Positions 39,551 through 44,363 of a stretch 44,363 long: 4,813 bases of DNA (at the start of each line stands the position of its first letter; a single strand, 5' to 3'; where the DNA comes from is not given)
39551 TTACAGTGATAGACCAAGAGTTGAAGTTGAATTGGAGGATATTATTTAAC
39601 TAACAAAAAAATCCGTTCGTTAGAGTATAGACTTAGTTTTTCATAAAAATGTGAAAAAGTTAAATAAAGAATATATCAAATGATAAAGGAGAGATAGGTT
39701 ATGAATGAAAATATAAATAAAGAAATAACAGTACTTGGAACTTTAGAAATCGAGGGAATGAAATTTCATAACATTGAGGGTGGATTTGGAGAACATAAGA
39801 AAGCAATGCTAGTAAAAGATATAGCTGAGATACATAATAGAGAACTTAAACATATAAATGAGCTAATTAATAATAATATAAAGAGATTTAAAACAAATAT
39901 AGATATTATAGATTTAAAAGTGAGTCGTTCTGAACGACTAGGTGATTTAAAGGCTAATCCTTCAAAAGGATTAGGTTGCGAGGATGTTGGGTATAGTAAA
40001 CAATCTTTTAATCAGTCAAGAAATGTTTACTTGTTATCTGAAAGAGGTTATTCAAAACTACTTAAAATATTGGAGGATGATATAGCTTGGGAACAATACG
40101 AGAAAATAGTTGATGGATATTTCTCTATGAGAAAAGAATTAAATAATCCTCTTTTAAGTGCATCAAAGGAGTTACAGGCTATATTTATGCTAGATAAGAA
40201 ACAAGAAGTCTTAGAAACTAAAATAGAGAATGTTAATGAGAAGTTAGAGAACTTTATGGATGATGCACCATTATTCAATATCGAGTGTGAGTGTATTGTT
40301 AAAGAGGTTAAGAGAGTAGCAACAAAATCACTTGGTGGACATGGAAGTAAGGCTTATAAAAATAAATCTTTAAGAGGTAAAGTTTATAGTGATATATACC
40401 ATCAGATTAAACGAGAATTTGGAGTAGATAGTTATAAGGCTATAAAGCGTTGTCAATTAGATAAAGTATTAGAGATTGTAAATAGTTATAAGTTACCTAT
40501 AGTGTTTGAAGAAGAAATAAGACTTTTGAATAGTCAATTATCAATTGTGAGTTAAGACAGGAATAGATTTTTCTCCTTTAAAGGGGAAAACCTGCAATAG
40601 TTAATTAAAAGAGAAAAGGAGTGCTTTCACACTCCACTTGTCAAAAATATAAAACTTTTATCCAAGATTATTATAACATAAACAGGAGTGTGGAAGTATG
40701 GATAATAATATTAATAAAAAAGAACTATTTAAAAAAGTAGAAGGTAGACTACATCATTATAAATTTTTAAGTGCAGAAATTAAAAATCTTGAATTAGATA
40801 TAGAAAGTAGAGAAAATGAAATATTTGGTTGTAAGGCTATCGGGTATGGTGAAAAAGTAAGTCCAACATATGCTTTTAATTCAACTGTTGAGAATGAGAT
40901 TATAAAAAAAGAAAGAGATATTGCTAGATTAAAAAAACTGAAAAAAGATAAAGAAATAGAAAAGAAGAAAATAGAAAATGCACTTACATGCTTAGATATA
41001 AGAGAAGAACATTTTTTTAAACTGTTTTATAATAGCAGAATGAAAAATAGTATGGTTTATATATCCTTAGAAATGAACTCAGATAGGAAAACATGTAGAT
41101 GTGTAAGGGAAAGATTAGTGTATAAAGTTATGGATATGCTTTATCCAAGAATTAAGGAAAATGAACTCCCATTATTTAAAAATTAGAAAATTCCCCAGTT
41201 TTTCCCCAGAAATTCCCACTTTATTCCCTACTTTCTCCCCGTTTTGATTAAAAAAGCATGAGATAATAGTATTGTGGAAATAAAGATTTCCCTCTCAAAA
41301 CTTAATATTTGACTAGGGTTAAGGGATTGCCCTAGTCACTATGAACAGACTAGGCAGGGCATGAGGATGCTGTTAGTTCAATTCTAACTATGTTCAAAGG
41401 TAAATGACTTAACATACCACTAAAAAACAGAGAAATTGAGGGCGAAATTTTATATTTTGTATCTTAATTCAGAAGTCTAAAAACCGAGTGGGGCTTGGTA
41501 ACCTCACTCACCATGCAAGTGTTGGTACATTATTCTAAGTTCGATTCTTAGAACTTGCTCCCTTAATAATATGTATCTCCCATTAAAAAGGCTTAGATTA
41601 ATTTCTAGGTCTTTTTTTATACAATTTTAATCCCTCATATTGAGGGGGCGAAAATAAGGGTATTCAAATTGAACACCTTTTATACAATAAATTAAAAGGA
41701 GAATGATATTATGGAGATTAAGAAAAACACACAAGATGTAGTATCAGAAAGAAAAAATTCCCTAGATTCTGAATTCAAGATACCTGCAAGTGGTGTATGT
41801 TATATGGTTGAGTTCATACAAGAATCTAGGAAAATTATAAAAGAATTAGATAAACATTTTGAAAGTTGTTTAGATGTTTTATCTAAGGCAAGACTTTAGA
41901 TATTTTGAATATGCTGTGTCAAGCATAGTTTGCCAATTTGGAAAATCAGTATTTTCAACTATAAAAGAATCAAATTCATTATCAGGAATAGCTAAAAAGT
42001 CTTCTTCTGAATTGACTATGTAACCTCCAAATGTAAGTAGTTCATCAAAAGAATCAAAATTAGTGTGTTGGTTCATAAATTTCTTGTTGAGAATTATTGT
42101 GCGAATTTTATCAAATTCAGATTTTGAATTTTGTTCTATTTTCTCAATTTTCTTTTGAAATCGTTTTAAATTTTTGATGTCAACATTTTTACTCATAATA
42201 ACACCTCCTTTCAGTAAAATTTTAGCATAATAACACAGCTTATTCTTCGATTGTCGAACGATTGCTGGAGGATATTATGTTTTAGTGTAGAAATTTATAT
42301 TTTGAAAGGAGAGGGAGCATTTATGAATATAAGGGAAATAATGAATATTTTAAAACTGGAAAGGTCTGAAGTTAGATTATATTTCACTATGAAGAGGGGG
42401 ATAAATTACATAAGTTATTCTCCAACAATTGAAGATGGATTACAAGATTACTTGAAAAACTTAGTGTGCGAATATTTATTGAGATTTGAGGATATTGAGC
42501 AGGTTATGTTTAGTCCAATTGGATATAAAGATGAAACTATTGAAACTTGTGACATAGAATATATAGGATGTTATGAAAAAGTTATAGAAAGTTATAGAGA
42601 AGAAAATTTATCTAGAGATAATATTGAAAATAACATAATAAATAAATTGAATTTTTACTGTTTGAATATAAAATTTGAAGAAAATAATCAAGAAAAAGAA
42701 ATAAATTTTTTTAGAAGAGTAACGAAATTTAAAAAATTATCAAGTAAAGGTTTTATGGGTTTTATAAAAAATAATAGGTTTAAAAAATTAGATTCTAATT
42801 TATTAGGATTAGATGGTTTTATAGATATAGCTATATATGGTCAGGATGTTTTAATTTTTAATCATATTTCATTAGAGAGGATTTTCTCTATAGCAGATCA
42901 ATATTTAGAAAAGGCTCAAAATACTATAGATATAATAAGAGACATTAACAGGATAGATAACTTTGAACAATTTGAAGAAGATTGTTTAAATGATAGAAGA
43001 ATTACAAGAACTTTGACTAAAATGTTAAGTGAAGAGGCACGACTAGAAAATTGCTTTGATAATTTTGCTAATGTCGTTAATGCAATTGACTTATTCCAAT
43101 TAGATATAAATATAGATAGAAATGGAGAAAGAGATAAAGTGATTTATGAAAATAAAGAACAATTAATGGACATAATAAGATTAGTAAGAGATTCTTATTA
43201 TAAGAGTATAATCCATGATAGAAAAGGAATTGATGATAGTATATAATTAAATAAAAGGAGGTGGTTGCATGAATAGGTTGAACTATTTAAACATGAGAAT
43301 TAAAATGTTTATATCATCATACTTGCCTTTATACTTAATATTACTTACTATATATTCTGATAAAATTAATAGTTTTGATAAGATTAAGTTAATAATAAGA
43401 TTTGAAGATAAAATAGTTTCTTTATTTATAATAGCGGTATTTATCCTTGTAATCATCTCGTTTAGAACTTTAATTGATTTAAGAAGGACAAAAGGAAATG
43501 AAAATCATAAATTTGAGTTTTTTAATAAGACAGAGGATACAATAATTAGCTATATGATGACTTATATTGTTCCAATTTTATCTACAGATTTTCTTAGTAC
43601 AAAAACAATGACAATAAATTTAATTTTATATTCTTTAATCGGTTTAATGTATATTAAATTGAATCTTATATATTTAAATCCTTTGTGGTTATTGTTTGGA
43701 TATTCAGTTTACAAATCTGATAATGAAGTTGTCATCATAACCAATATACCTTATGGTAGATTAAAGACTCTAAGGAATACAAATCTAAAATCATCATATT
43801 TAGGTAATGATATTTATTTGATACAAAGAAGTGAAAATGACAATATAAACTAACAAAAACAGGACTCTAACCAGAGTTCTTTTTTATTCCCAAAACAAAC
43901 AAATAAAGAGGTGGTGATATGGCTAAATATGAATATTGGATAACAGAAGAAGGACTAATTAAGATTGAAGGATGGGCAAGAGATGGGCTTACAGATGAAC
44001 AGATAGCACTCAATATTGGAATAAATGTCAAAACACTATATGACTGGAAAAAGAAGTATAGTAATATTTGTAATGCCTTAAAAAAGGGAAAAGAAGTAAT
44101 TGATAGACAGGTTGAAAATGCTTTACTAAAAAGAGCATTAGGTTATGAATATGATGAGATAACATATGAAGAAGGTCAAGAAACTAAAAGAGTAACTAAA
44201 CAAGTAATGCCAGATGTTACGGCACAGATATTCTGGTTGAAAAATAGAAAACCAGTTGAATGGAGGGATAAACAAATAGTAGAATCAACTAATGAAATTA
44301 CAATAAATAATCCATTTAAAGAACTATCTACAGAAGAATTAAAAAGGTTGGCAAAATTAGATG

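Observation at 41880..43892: Two-gene accessory module (soluble ~307-aa protein plus 4-TM 194-aa protein), with a divergent 105-aa gene, inserted between the late activator and terS.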

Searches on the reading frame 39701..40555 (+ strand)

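Call 8: search_protein_families(library=pfam, proteins=[window:39701-40555:+], max_evalue=1)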
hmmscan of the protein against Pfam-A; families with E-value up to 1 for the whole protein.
window:39701-40555:+ (284 aa): 6 families
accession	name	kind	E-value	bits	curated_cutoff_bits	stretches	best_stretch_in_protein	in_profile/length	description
PF10552.14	ORF6C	-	1.5e-30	105.9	22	1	161-273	2-114/114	ORF6C domain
PF10543.14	ORF6N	-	1.5e-11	44.9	27.8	1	33-123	9-86/86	ORF6N domain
PF06008.19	Laminin_I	-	0.027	14.6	34.6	1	129-208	10-89/259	Laminin Domain I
PF09669.15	Phage_pRha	-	0.11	13.6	29.9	0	40-144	5-90/91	Phage regulatory protein Rha (Phage_pRha)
PF07889.17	DUF1664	-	0.15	12.6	34.6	0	136-188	28-81/124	Protein of unknown function (DUF1664)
PF05325.16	DUF730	-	0.16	12.4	32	1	132-180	72-120/122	Protein of unknown function (DUF730)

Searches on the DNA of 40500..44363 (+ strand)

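Call 9: search_rna_families(source=window, start=40500, end=44363, threshold=evalue, max_evalue=1, show_alignments=2)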
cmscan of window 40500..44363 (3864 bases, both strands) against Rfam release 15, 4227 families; matches with E-value up to 1: 0.
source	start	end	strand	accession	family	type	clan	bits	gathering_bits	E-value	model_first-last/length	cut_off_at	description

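Call 10: search_dna_similar(query=window:40600-44363:+, collection=phages, mode=near, max_rows=30)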
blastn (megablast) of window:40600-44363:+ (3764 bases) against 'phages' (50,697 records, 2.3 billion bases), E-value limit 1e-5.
Records with a match: 27; places in all: 39; records where one place covers at least 80% of the query: 4.
Best place of each record, by identity: >=99% 1; 95-99% 6; 90-95% 11; 80-90% 7; 60-80% 2.
By first word of the organism name: Clostridium 20; Clostridioides 7.
By host as written in the record: Clostridium difficile 10; - 7; Clostridium difficile strain CD105HE1 ribotype 076 4; Clostridioides difficile 3; Clostridioides difficile LCUS 0508 1; Clostridioides difficile CD522418 1; Clostridioides difficile CD500-12 1.
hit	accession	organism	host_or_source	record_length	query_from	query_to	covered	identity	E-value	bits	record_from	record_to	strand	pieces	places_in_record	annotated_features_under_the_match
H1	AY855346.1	Clostridium phage phi CD119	-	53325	1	3561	93%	96.3%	0e+0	5711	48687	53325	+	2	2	hypothetical protein (x8)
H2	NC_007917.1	Clostridium phage phi CD119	Clostridium difficile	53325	1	3561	93%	96.3%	0e+0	5711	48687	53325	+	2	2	DUF4868 domain-containing protein | acetyltransferase | hypothetical protein (x5) | anti-repressor Ant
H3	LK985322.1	Clostridium phage phiCDHM19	-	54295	1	3319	86%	96.6%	0e+0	5375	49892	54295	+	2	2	phiCDHM19_gp87: conserved hypothetical protein | phiCDHM19_gp84: conserved hypothetical protein | phiCDHM19_gp88: conserved hypothetical protein | phiCDHM19_gp82: conserved hypothetical protein | phiCDHM19_gp86: conserved hypothetical protein | and 3 other names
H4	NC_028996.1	Clostridium phage phiCDHM19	-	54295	1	3319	86%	96.6%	0e+0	5375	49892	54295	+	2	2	phiCDHM19_gp87: DUF4868 domain-containing protein | phiCDHM19_gp84: acetyltransferase | phiCDHM19_gp88: hypothetical protein | phiCDHM19_gp82: hypothetical protein | phiCDHM19_gp86: hypothetical protein | and 3 other names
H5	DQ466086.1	Clostridioides phage phiC2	-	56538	8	3319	44%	93.0%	0e+0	2421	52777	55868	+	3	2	hypothetical protein (x6)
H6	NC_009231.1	Clostridioides phage phiC2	-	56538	8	3319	44%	93.0%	0e+0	2421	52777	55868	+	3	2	acetyltransferase | hypothetical protein (x5)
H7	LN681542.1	Clostridium phage phiMMP03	Clostridium difficile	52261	8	1677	42%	93.3%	0e+0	2344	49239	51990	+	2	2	conserved protein of unknown function (x4) | putative phage protein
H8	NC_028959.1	Clostridium phage phiMMP03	Clostridium difficile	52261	8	1677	42%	93.3%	0e+0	2344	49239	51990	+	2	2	acetyltransferase | hypothetical protein (x4)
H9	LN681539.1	Clostridium phage phiCD505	Clostridium difficile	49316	1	1025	27%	94.9%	0e+0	1616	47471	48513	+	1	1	conserved protein of unknown function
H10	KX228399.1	Clostridium phage CDKM9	Clostridium difficile strain CD105HE1 ...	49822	1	1025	27%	94.9%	0e+0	1616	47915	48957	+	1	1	hypothetical protein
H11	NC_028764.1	Clostridium phage phiCD505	Clostridium difficile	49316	1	1025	27%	94.9%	0e+0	1616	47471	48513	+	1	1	hypothetical protein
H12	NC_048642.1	Clostridium phage CDKM9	Clostridium difficile strain CD105HE1 ...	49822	1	1025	27%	94.9%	0e+0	1616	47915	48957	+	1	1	hypothetical protein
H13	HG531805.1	Clostridium phage CDMH1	-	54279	1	1025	27%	93.8%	0e+0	1535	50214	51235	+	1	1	CDHM1_gp81: conserved hypothetical protein | CDHM1_gp82: conserved hypothetical protein | CDHM1_gp80: putative anti-repressor protein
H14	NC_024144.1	Clostridium phage CDMH1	-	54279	1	1025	27%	93.8%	0e+0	1535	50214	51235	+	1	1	CDHM1_gp81: hypothetical protein | CDHM1_gp82: hypothetical protein | CDHM1_gp80: anti-repressor Ant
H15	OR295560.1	Clostridioides phage phiCD508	Clostridioides difficile LCUS 0508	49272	1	1025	27%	91.8%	0e+0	1419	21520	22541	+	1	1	transcriptional regulator | anti-repressor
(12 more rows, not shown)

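Call 12: get_annotated_region(hit=H2, flank=1500)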
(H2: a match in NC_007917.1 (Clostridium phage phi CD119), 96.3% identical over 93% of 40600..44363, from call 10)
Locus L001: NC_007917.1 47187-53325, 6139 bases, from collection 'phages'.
description: Clostridium phage phi CD119, complete genome.
organism: Clostridium phage phi CD119 (NCBI taxid 2883936)
taxonomy: Viruses; Duplodnaviria; Heunggongvirae; Uroviricota; Caudoviricetes; Lubbockvirus; Lubbockvirus CD119
host: Clostridium difficile; source: -; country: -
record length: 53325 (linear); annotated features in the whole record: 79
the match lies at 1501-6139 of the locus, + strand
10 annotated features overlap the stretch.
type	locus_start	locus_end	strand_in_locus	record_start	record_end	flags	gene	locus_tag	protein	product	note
CDS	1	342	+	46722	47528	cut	mcdi633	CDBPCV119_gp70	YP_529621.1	DNA methyltransferase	ORF70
CDS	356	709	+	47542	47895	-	-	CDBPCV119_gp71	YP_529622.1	RusA-like Holliday junction resolvase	ORF71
CDS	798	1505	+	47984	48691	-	-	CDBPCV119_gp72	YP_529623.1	anti-repressor Ant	ORF72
CDS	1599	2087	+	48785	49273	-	-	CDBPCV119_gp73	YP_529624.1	hypothetical protein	ORF73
CDS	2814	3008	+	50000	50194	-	-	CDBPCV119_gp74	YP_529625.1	hypothetical protein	ORF74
CDS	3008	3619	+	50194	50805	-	-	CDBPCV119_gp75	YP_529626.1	acetyltransferase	ORF75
CDS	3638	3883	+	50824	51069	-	-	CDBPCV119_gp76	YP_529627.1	hypothetical protein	ORF76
CDS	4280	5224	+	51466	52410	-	-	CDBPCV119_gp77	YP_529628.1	DUF4868 domain-containing protein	ORF77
CDS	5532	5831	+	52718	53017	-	-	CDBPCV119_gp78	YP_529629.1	hypothetical protein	ORF78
CDS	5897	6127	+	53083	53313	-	-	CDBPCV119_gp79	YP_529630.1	hypothetical protein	ORF79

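Call 13: get_annotated_region(hit=H6, flank=1500)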
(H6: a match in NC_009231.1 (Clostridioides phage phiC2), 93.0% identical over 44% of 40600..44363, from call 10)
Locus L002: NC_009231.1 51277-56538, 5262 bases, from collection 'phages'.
description: Clostridioides phage phiC2, complete genome.
organism: Clostridioides phage phiC2 (NCBI taxid 2849703)
taxonomy: Viruses; Duplodnaviria; Heunggongvirae; Uroviricota; Caudoviricetes; Yongloolinvirus; Yongloolinvirus C2
host: -; source: -; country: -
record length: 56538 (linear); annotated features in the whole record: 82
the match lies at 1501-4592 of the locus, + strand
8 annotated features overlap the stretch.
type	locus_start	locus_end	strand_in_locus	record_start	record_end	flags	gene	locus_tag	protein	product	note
CDS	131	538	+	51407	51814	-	-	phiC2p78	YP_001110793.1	RusA-like Holliday junction resolvase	similar to phage Lc-Nu Holliday junction resolvase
CDS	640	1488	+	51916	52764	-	-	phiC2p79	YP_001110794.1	anti-repressor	similar to phage gamma putative antirepressor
CDS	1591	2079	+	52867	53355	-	-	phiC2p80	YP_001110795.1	hypothetical protein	similar to possible sigma factor of Clostridium acetobutylicum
CDS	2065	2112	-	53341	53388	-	-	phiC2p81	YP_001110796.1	hypothetical protein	-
CDS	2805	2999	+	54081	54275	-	-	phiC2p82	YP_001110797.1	hypothetical protein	-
CDS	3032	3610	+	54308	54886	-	-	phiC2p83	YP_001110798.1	acetyltransferase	-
CDS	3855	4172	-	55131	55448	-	-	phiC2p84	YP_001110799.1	hypothetical protein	-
CDS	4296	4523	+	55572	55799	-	-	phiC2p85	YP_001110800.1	hypothetical protein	-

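Call 79: search_rna_families(source=window, start=41240, end=41640, threshold=evalue, max_evalue=10, show_alignments=4)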
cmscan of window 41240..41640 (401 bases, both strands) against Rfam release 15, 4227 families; matches with E-value up to 10: 4.
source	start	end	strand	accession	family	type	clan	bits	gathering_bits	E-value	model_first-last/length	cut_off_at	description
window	41367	41503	+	RF03096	RAGATH-19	Gene; sRNA;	-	19.3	85.6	0.99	1-141/141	no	RAGATH-19 RNA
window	41520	41617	+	RF01819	RsaD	Gene; sRNA;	-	18.4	50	0.55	1-189/189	no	RNA Staph. aureus D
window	41343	41397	-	RF04354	Plastid-ycf2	Cis-reg;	-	18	65.7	0.42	1-75/75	no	Plastid-ycf2 5UTR RNA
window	41357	41396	+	RF00005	tRNA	Gene; tRNA;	CL00001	17.3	29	0.62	1-71/71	no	tRNA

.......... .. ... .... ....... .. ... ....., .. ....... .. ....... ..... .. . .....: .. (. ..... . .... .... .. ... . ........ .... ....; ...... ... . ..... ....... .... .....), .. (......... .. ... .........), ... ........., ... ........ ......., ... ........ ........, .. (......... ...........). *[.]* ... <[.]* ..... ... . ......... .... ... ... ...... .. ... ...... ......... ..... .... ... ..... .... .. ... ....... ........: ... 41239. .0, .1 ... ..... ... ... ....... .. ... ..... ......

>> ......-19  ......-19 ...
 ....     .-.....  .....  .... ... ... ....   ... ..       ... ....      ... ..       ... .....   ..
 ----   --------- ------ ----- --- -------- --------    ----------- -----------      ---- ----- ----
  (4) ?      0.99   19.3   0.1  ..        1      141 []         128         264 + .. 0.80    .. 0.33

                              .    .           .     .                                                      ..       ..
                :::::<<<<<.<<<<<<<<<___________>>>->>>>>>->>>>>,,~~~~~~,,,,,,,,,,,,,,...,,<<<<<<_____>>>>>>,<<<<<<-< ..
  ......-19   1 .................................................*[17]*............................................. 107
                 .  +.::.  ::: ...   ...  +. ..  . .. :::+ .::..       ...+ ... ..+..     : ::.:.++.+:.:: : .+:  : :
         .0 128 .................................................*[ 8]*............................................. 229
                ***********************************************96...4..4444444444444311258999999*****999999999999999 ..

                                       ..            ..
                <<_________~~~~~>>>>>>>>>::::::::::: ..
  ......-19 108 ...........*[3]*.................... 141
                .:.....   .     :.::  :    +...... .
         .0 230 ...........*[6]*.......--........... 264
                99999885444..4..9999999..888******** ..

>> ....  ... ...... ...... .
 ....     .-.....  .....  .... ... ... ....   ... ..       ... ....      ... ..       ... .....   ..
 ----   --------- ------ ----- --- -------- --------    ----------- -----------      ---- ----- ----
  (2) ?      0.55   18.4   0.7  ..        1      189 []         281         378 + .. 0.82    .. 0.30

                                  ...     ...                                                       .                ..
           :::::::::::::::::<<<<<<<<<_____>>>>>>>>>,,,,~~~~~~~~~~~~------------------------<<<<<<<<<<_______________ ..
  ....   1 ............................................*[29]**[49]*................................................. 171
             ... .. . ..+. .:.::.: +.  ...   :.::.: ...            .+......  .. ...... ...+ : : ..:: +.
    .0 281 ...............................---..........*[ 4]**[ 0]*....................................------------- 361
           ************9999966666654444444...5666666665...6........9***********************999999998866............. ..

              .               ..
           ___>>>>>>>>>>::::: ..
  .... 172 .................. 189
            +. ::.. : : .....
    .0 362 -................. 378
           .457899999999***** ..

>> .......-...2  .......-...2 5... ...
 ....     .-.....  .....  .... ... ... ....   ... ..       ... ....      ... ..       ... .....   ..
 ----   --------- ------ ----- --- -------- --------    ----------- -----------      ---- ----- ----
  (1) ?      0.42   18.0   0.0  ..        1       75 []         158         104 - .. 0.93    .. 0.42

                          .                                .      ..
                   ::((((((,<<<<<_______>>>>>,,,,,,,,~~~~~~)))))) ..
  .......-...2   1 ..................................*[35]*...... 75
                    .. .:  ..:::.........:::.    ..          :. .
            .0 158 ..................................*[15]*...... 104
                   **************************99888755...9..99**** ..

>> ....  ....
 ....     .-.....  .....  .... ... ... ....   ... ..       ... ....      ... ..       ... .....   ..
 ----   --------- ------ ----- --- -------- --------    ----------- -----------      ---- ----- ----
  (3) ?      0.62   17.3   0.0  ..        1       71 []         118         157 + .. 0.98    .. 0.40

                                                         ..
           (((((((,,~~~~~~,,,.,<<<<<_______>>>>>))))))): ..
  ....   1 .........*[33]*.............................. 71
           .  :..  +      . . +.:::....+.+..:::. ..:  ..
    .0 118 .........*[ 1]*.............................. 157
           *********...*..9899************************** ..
